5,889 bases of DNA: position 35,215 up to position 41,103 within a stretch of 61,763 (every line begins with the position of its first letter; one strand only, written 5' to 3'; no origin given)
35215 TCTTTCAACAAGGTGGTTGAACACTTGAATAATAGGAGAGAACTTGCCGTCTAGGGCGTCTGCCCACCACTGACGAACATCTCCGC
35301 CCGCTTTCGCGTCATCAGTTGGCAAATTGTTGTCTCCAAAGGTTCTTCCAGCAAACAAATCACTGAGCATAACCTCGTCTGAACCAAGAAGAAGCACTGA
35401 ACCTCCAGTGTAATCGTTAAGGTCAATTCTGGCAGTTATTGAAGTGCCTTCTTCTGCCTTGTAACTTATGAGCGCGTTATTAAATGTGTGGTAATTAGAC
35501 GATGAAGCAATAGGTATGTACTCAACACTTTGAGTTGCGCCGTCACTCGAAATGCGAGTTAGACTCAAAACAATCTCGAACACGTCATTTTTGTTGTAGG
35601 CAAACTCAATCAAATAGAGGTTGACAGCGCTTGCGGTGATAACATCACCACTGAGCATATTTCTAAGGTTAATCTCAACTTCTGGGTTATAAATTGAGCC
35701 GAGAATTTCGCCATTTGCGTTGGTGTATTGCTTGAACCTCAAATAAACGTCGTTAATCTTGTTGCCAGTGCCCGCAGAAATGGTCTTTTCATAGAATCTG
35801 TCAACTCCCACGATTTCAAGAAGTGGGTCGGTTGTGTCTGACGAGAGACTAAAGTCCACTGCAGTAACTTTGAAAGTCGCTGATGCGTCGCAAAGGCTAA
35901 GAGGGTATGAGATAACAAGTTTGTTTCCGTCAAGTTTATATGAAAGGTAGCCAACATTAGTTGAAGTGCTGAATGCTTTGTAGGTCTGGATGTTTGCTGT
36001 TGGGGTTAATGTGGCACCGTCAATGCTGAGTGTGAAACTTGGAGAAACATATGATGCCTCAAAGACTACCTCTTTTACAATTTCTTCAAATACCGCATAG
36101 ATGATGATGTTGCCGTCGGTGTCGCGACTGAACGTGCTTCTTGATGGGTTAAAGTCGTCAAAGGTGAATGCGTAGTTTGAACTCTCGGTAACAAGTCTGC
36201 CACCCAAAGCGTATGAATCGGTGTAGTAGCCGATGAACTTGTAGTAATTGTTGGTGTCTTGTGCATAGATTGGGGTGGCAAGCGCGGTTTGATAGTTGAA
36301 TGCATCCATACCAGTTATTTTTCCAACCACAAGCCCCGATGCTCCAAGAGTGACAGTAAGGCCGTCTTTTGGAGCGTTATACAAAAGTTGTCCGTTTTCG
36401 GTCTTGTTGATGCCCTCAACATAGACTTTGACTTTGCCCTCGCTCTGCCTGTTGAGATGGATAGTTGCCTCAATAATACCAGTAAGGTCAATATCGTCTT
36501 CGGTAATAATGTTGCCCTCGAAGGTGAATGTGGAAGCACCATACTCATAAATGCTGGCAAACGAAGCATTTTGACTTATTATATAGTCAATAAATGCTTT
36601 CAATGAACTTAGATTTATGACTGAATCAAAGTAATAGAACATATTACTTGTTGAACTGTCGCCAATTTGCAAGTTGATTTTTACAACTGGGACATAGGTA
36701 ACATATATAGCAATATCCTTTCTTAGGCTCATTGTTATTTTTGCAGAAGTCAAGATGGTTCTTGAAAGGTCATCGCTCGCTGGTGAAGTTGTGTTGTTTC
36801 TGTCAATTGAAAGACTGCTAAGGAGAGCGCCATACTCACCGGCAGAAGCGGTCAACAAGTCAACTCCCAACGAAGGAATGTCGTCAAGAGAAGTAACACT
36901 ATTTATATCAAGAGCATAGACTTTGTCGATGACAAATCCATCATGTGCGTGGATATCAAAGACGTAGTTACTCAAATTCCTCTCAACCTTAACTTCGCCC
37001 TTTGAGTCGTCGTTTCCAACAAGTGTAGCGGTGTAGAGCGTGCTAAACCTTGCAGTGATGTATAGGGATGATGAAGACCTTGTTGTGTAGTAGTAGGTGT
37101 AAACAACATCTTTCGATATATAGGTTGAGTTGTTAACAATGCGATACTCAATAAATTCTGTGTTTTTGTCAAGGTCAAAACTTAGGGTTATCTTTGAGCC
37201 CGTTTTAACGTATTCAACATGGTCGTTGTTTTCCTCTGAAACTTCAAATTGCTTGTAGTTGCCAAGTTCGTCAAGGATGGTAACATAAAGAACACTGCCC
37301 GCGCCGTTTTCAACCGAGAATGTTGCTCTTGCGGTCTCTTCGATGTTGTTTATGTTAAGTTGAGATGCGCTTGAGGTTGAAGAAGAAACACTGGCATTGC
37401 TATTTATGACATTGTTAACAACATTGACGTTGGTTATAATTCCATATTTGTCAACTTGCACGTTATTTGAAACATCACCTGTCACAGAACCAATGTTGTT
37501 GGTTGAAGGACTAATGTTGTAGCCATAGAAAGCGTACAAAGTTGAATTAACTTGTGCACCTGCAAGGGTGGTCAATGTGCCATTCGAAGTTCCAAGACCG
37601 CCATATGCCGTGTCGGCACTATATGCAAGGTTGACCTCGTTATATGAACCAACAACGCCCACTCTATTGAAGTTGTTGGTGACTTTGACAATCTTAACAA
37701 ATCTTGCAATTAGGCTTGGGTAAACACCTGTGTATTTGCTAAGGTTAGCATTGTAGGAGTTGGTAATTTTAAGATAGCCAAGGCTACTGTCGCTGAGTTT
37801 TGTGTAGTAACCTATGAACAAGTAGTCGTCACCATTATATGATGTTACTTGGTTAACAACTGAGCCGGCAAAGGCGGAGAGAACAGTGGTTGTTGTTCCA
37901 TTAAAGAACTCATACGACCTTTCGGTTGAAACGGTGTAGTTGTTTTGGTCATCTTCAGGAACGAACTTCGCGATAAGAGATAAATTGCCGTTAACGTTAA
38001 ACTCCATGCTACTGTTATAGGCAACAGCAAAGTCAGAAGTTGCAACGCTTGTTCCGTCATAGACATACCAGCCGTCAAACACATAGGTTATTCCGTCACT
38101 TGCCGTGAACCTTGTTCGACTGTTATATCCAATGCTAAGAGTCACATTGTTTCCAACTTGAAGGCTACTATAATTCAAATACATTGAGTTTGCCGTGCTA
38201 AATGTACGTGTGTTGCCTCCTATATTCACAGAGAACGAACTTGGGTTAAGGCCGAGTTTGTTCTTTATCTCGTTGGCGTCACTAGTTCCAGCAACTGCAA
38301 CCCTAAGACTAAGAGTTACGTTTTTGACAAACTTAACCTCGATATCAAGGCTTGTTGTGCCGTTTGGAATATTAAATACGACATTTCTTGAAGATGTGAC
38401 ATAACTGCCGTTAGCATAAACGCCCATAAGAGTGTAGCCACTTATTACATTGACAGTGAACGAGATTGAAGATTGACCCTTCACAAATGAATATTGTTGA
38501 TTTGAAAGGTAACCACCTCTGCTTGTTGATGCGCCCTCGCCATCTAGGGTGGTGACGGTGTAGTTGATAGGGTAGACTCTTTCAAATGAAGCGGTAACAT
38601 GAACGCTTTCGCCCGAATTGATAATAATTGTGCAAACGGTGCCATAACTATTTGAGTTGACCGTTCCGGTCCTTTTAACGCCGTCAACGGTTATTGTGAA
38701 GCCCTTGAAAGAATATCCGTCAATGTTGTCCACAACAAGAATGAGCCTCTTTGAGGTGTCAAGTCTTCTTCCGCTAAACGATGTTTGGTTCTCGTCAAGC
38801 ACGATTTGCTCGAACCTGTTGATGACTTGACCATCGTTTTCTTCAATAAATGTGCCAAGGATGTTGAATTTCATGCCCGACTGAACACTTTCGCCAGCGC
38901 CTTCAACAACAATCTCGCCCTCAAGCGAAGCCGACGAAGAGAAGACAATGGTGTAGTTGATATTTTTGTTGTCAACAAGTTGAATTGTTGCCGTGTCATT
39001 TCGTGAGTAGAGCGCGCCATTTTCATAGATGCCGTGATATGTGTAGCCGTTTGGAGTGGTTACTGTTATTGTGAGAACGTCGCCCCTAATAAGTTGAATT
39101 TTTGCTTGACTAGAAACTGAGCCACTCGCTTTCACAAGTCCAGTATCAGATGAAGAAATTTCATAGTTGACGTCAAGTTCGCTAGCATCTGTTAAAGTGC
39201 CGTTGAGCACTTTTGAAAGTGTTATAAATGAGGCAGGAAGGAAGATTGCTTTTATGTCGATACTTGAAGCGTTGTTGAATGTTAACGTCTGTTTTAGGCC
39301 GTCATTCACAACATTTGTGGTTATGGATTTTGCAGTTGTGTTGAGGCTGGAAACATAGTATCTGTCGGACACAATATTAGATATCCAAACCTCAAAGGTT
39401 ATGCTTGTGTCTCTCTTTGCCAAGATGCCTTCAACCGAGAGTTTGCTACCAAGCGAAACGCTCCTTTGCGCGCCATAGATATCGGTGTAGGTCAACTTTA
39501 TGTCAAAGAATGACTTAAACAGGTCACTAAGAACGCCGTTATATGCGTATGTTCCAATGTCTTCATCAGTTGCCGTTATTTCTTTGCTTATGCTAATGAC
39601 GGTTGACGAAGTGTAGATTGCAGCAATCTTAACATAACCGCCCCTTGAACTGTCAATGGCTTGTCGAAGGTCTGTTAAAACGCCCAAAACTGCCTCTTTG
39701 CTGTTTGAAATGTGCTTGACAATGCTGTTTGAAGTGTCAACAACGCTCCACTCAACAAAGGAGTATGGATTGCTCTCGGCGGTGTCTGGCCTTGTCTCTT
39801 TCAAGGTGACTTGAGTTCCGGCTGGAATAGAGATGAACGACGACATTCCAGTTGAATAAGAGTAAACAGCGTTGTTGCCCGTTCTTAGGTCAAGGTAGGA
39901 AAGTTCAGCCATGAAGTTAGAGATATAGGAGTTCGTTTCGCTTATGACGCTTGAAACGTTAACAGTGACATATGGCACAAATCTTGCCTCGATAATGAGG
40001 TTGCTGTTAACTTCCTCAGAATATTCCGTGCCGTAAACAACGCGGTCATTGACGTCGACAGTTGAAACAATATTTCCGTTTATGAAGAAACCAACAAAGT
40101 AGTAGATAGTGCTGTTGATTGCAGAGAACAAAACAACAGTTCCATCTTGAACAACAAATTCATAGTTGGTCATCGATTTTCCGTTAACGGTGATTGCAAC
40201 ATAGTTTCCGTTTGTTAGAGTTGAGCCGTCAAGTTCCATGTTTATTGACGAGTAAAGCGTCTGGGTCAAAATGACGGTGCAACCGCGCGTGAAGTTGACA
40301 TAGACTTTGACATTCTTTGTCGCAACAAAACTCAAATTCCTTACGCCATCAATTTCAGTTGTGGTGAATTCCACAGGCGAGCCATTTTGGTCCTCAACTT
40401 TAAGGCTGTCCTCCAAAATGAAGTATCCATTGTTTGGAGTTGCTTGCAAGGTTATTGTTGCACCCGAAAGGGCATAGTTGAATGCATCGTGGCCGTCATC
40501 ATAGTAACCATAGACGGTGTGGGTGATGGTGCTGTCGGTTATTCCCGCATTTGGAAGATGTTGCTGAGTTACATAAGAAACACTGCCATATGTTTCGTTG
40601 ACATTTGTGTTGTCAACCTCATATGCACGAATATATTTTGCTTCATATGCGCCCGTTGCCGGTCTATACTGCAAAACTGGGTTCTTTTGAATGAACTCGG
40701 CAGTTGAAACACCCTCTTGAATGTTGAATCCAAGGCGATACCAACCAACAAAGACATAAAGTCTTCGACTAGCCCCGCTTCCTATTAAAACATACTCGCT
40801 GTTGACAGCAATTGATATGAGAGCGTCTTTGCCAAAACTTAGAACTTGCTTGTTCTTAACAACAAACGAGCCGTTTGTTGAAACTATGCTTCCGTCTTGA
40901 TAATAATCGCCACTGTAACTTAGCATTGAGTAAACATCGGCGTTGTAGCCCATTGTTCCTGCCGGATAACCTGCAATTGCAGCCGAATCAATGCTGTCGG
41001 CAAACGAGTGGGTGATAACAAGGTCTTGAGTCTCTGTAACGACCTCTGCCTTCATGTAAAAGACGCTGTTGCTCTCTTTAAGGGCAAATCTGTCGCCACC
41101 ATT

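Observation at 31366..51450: Single uninterrupted 20-kb ORF (6,694 aa) anchored at both ends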

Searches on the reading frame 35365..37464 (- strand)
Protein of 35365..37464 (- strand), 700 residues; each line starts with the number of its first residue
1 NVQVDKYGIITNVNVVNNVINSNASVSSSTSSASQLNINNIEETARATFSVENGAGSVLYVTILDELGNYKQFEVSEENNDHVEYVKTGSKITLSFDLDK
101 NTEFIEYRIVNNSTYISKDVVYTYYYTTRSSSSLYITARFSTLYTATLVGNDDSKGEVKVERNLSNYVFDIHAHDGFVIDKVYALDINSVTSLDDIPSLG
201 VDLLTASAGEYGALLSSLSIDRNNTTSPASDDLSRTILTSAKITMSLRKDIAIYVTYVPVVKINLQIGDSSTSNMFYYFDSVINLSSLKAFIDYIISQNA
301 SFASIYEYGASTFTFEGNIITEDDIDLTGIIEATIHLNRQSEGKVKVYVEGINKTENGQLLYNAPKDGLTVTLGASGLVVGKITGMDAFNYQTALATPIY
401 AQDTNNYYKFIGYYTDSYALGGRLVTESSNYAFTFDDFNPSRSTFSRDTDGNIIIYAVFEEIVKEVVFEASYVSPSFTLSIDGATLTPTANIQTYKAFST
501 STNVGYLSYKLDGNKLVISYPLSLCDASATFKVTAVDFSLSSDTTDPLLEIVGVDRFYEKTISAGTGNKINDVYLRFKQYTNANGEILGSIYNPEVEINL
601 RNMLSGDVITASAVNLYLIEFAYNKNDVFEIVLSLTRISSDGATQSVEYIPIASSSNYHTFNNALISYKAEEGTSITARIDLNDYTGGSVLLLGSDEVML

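Call 117: search_protein_families(library=pfam, proteins=[window:35365-37464:-], max_evalue=1)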
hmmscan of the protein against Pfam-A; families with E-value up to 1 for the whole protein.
window:35365-37464:- (700 aa): 2 families
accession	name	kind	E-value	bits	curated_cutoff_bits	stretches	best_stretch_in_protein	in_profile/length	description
PF04519.19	Bactofilin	-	0.15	12.8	27.9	0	312-383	6-80/98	Polymer-forming cytoskeletal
PF03948.19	Ribosomal_L9_C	-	0.22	12.4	23.2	0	319-350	54-85/86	Ribosomal protein L9, C-terminal domain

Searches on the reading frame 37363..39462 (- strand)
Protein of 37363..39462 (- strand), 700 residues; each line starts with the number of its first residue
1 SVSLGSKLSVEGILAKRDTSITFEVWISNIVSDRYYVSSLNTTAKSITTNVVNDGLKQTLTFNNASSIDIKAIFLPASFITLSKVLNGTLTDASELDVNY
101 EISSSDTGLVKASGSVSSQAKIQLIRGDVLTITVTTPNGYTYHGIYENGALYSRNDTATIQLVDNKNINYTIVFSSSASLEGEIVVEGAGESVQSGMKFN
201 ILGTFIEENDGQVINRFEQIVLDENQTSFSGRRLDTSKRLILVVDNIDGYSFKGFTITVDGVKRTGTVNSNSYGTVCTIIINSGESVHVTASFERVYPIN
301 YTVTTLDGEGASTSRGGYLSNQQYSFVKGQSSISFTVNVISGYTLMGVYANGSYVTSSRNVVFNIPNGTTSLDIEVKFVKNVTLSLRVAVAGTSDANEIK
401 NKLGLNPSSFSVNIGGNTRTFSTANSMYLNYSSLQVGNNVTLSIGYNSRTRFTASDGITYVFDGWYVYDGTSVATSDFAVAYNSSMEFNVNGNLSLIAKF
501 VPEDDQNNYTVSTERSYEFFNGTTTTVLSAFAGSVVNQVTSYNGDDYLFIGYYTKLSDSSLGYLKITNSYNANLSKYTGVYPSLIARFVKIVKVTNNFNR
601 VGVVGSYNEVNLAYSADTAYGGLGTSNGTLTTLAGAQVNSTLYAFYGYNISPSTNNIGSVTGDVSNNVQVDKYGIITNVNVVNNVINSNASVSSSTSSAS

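Call 117: search_protein_families(library=pfam, proteins=[window:37363-39462:-], max_evalue=1)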
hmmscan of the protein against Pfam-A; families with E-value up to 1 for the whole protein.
window:37363-39462:- (700 aa): 2 families
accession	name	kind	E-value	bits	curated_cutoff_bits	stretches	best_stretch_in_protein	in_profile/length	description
PF18998.6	Flg_new_2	-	1.2e-05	25.6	23.6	1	112-176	9-71/73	Divergent InlB B-repeat domain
PF09133.15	SANTA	-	0.044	14.7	21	1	6-46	16-55/92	SANTA (SANT Associated)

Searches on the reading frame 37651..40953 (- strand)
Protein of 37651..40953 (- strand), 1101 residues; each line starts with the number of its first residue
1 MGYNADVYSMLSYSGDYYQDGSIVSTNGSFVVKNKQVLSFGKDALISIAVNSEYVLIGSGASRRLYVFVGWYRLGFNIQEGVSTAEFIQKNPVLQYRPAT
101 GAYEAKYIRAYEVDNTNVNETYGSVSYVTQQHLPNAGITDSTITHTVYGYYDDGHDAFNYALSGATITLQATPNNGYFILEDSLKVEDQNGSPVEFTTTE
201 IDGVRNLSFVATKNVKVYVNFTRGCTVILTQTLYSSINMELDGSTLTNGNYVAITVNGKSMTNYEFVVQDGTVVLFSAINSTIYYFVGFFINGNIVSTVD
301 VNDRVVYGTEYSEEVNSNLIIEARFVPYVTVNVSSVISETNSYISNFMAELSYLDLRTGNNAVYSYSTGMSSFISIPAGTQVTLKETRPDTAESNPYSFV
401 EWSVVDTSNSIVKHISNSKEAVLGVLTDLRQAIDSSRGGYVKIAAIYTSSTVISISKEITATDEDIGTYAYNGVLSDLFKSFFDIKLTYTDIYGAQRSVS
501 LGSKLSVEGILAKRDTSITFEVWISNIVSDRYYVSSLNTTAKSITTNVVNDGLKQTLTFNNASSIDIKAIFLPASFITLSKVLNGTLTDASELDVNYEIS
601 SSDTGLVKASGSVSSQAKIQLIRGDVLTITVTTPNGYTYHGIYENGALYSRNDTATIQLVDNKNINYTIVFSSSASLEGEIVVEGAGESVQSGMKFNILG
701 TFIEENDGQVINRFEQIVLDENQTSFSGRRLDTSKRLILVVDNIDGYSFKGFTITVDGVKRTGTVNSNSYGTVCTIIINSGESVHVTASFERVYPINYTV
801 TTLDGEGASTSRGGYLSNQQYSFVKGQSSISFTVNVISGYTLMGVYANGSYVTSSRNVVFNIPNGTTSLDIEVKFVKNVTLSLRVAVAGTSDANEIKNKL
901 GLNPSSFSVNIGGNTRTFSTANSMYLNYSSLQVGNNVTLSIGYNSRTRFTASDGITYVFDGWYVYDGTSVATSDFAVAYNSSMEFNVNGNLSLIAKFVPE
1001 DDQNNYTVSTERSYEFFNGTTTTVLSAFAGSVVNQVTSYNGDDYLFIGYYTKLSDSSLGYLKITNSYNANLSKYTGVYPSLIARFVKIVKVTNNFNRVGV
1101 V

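Call 52: find_related_loci(query=A2, collection=metagenome_contigs, flank=10000)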
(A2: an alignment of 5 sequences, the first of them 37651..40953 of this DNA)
Query A2 (1101 aa) in metagenome_contigs; peptide patterns used: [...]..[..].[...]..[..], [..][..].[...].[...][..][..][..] (x = any residue, [..] = any of these).
600 stretches matched a pattern (row limit reached: there are more); 2 encode a relative of the query (tblastn E <= 1e-3); 2 distinct loci.
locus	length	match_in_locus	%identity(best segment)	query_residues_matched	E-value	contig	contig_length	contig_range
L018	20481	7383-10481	25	5-999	7e-45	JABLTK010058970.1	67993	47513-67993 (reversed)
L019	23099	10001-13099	26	5-999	1e-46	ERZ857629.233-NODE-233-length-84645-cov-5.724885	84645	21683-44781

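Call 120: search_protein_families(library=pfam, proteins=[L019:19214-21151:+], max_evalue=1)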
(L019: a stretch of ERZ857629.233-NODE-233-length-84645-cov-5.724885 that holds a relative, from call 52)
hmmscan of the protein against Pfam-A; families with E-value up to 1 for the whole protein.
L019:19214-21151:+ (646 aa): 3 families
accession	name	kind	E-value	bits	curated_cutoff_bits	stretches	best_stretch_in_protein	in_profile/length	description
PF13415.12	Kelch_3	-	0.028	15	22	1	600-621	13-34/48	Galactose oxidase, central domain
PF08239.17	SH3_3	-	0.11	13.2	27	1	563-612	10-53/54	Bacterial SH3 domain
PF21029.3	RMC1_N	-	0.36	11.3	27.3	1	332-395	49-111/119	Regulator of MON1-CCZ1 complex, N-terminal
